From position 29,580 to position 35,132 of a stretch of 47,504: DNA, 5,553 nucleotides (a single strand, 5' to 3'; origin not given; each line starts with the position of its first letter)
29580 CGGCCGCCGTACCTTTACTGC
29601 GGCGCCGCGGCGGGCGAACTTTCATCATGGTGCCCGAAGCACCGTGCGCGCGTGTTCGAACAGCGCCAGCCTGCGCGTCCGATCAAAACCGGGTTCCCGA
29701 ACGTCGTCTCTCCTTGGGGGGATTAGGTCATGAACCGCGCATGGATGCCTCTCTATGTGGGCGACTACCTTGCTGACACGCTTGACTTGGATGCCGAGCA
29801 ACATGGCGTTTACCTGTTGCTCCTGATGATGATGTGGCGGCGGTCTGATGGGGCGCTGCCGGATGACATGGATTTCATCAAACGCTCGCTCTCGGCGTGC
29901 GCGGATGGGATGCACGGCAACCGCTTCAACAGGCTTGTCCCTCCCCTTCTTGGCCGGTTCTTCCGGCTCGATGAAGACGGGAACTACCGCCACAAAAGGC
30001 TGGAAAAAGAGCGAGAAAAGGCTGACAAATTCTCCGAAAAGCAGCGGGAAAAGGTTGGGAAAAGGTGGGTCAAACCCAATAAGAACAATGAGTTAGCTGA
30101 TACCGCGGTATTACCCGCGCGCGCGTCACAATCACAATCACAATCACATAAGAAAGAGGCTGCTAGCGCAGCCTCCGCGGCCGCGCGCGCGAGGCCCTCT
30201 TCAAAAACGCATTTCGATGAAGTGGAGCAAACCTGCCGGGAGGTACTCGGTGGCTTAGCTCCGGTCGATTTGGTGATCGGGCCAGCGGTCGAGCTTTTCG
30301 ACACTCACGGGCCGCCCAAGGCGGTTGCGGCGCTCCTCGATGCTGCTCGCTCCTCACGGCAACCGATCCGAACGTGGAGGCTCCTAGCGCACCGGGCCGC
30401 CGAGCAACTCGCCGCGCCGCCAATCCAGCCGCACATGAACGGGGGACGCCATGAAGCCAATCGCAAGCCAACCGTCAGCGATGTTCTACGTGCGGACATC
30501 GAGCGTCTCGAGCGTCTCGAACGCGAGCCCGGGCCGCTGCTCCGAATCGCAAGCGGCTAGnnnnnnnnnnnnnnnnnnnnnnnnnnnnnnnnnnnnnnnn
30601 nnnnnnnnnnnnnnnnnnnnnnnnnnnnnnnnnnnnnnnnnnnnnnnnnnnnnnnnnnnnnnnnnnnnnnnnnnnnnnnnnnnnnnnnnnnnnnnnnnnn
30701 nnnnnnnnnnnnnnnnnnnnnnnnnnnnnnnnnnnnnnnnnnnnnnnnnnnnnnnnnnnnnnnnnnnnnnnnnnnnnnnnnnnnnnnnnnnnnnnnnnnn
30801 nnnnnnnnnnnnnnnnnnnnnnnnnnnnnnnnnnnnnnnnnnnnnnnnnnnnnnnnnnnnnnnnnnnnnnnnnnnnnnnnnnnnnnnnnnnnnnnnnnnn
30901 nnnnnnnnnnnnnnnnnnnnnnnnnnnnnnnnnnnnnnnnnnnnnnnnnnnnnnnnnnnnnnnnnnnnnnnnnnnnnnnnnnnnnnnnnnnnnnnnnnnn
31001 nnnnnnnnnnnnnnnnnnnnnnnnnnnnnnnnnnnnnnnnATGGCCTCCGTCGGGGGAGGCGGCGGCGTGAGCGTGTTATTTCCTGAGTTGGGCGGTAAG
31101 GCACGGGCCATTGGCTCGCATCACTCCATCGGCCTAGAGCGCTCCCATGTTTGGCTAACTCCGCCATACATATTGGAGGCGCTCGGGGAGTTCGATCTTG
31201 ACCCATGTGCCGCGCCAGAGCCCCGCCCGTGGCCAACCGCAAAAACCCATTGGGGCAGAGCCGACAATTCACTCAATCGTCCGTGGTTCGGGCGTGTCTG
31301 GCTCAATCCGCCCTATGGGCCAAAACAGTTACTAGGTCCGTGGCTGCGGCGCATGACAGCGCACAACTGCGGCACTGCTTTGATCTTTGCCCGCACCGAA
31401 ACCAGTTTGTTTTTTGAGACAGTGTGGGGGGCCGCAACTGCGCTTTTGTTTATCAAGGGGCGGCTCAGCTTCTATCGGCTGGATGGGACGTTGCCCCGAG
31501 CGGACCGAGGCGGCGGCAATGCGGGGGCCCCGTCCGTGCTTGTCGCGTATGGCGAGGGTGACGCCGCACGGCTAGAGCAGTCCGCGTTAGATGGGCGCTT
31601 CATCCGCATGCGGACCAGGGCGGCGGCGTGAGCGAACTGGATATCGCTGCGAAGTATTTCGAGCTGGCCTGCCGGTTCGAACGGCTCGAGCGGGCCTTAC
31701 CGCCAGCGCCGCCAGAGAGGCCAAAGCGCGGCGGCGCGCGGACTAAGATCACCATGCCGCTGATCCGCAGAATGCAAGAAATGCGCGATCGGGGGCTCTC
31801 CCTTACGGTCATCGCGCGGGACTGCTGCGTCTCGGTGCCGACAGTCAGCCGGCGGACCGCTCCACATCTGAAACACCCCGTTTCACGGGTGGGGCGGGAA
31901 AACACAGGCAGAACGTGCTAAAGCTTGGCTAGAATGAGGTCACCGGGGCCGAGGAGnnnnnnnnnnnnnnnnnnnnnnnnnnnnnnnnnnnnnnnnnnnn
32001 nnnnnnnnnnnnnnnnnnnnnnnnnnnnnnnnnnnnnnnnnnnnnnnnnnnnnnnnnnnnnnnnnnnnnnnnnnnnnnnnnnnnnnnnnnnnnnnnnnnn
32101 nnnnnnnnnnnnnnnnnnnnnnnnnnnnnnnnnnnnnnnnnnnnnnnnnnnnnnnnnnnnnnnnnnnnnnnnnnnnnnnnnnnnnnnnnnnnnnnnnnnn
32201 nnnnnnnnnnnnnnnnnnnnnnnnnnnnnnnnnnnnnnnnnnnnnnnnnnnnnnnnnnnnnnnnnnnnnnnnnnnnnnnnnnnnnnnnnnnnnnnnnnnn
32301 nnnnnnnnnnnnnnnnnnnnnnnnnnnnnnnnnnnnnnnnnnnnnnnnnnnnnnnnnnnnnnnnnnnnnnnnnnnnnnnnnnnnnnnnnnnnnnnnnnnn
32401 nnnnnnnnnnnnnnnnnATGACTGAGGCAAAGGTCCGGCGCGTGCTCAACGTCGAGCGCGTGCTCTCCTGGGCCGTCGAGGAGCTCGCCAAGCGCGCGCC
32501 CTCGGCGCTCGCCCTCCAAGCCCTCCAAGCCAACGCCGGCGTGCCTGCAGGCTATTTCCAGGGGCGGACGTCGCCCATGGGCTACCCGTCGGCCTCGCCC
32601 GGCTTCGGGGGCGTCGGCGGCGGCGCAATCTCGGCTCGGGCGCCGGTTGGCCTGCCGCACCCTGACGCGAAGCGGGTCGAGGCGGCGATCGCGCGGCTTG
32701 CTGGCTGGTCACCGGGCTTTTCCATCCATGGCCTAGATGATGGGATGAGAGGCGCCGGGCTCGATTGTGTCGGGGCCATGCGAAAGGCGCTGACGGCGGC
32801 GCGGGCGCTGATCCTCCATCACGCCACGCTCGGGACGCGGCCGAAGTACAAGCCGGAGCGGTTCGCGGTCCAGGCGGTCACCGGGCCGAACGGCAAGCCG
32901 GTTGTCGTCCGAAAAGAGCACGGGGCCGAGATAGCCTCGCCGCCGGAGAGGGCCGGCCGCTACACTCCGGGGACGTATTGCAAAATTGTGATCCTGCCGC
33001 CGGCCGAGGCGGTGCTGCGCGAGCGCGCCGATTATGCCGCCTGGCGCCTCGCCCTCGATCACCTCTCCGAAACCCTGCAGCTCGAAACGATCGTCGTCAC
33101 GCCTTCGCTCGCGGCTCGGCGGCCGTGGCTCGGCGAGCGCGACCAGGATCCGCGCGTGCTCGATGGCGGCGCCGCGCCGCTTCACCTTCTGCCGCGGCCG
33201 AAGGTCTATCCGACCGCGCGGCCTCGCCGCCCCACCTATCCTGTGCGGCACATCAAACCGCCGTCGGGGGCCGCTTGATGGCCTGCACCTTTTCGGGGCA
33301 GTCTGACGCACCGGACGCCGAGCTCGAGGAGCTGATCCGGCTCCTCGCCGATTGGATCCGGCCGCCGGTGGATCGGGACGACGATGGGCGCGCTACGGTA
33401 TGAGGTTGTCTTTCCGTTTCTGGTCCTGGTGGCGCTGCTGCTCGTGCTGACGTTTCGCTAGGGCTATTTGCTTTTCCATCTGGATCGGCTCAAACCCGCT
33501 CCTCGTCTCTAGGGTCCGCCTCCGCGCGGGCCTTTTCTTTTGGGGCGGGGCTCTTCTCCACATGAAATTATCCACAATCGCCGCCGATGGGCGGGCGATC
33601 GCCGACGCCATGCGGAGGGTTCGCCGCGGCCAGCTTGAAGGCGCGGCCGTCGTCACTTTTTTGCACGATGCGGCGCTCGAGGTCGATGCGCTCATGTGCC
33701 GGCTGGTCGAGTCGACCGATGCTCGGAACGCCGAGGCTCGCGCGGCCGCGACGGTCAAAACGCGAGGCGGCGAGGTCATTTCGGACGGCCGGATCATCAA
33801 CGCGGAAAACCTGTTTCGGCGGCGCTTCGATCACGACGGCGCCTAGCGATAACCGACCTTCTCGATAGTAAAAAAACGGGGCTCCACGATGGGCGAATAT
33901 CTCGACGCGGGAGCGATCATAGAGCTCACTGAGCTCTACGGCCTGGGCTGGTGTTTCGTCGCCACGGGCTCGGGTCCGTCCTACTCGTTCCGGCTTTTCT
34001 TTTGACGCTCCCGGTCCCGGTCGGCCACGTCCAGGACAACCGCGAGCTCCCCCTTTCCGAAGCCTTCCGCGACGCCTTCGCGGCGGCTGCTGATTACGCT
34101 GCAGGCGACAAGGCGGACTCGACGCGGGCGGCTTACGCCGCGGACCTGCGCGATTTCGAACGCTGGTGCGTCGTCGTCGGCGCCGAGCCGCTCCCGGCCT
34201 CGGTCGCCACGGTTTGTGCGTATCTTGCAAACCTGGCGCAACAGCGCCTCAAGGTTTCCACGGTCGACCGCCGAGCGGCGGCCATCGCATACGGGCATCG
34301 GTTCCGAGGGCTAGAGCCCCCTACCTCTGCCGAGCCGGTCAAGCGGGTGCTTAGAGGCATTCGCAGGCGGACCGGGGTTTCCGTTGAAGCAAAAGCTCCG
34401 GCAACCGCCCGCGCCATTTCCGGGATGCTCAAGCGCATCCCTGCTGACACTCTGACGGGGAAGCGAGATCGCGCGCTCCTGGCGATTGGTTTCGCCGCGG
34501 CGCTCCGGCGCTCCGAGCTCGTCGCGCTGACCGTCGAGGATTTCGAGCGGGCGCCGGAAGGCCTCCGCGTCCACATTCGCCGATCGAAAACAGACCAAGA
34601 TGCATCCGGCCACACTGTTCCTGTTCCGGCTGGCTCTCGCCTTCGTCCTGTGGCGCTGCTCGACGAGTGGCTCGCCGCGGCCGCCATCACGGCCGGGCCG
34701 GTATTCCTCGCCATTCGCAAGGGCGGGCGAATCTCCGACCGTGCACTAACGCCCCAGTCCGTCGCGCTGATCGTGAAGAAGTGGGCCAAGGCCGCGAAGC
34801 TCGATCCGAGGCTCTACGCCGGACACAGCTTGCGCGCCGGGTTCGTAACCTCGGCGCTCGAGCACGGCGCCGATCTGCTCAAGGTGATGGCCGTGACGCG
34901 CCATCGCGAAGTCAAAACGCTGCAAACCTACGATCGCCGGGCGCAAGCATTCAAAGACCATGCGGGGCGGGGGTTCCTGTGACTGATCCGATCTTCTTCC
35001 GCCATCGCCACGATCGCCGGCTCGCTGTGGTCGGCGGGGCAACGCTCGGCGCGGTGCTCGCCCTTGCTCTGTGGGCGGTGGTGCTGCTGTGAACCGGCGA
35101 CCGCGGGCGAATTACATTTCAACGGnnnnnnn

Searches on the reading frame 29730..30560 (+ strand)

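Call 30: search_protein_families(library=phrogs, proteins=[window:29730-30560:+], max_evalue=0.001)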
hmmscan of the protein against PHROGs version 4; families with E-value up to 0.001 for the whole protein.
window:29730-30560:+ (276 aa): 7 families
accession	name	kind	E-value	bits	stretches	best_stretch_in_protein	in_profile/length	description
phrog_3992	-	DNA, RNA and nucleotide metabolism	4.3e-20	73.5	1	4-144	6-132/345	primosomal protein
phrog_9327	-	DNA, RNA and nucleotide metabolism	1.7e-19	71.5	1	4-146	5-155/276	primosomal protein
phrog_21472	-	unknown function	7.9e-14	53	1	5-157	6-144/299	-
phrog_12767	-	unknown function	1.3e-13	52.1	1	5-128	3-118/324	-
phrog_24353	-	unknown function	8.3e-09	36.2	1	4-159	8-160/294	-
phrog_6451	-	DNA, RNA and nucleotide metabolism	3e-05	24.9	1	5-131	3-120/272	primosomal protein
phrog_4118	-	DNA, RNA and nucleotide metabolism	6.5e-05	23.5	1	10-144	8-135/315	primosomal protein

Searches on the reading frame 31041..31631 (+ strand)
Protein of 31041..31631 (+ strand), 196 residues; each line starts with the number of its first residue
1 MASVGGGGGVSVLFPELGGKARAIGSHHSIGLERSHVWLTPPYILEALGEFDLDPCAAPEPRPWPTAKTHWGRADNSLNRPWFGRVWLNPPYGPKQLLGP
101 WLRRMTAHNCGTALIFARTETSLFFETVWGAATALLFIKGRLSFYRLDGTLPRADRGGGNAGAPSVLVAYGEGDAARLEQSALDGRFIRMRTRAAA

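Call 30: search_protein_families(library=phrogs, proteins=[window:31041-31631:+], max_evalue=0.001)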
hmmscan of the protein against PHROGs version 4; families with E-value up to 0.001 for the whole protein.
window:31041-31631:+ (196 aa): 1 family
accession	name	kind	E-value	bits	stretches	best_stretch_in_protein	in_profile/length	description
phrog_111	-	other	7.1e-36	125.6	1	35-178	64-209/345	DNA methyltransferase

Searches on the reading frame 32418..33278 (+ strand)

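Call 30: search_protein_families(library=phrogs, proteins=[window:32418-33278:+], max_evalue=0.001)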
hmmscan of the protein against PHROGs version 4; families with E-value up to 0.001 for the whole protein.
window:32418-33278:+ (286 aa): 1 family
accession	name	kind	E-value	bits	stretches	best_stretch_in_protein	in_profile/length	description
phrog_9306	-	unknown function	1.2e-24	88.1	1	3-243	2-258/266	-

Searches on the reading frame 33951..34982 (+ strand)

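Call 30: search_protein_families(library=phrogs, proteins=[window:33951-34982:+], max_evalue=0.001)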
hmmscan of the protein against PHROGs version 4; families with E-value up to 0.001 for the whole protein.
window:33951-34982:+ (343 aa): 2 families
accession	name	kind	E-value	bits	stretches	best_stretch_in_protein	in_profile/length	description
phrog_1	-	integration and excision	6.1e-19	69.7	1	49-337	177-442/611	integrase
phrog_216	-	integration and excision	1.3e-16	61.6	1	156-332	61-226/301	integrase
